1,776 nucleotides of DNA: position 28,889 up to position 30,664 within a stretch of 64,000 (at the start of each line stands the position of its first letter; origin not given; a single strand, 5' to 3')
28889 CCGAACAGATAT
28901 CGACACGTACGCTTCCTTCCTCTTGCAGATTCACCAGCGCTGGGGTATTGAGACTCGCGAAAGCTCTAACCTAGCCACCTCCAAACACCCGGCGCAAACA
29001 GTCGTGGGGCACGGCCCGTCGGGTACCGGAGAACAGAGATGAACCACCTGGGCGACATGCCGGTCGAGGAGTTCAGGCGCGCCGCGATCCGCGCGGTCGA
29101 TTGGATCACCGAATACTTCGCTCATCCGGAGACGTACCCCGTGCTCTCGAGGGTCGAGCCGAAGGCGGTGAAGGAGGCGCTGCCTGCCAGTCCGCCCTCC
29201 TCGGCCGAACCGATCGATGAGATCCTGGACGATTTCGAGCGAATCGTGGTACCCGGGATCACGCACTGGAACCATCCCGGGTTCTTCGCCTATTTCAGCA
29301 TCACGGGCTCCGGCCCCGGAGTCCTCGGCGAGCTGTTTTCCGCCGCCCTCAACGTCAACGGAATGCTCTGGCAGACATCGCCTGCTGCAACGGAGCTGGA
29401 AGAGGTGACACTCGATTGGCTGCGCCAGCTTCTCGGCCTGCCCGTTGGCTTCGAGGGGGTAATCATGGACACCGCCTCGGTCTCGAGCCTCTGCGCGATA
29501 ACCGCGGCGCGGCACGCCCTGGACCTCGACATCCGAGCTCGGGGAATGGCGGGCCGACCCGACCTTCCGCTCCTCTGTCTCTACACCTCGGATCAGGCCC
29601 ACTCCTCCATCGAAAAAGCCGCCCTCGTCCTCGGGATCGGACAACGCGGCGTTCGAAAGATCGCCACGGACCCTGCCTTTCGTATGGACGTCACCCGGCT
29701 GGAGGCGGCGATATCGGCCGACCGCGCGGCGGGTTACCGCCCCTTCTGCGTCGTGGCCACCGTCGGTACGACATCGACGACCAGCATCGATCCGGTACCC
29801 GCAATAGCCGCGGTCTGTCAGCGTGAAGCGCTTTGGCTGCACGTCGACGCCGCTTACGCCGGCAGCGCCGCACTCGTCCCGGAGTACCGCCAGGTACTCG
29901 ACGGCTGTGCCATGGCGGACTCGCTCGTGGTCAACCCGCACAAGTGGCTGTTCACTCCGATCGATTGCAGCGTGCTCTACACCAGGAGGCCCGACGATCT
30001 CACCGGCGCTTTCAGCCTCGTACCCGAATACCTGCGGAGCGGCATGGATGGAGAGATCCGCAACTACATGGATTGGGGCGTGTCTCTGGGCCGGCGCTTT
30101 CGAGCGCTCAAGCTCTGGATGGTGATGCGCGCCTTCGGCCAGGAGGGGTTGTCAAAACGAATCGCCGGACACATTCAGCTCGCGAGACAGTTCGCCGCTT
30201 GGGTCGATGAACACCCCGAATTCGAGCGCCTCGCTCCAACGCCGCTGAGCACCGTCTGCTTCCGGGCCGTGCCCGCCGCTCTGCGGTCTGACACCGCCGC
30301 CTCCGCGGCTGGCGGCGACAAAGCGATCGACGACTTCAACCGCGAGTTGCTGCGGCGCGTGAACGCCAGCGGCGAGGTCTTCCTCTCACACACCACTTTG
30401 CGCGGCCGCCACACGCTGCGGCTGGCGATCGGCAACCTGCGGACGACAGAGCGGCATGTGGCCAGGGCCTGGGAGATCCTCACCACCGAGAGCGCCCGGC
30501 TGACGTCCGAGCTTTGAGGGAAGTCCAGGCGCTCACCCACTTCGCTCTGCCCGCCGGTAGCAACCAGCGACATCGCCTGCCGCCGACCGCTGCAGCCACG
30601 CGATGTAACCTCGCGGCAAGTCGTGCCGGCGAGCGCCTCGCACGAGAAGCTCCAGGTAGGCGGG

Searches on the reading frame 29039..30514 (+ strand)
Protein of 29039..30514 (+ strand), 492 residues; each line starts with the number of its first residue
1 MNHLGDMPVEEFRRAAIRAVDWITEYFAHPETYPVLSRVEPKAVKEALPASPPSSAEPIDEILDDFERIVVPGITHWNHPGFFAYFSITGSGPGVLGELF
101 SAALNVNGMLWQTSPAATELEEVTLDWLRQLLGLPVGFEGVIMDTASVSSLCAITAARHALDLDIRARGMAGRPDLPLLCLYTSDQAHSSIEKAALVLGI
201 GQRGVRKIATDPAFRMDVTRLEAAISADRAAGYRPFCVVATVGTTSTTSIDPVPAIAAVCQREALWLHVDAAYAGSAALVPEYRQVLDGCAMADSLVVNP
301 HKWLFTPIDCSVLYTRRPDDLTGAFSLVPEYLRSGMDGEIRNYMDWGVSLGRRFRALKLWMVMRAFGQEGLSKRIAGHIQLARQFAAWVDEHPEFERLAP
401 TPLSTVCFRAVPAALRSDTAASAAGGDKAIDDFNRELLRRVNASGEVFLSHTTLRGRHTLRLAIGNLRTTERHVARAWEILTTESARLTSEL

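Call 55: search_protein_families(library=pfam, proteins=[window:29039-30514:+], max_evalue=0.0001)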
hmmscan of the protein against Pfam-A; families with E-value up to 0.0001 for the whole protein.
window:29039-30514:+ (492 aa): 3 families
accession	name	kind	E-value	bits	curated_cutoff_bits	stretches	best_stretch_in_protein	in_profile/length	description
PF00282.25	Pyridoxal_deC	-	5e-103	345.2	27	1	41-410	1-374/375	Pyridoxal-dependent decarboxylase conserved domain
PF01212.27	Beta_elim_lyase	-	2.7e-07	30.7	27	1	184-362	77-238/288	Beta-eliminating lyase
PF05889.19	SepSecS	-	1.6e-05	24.3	21.1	1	187-321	110-242/389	O-phosphoseryl-tRNA(Sec) selenium transferase, SepSecS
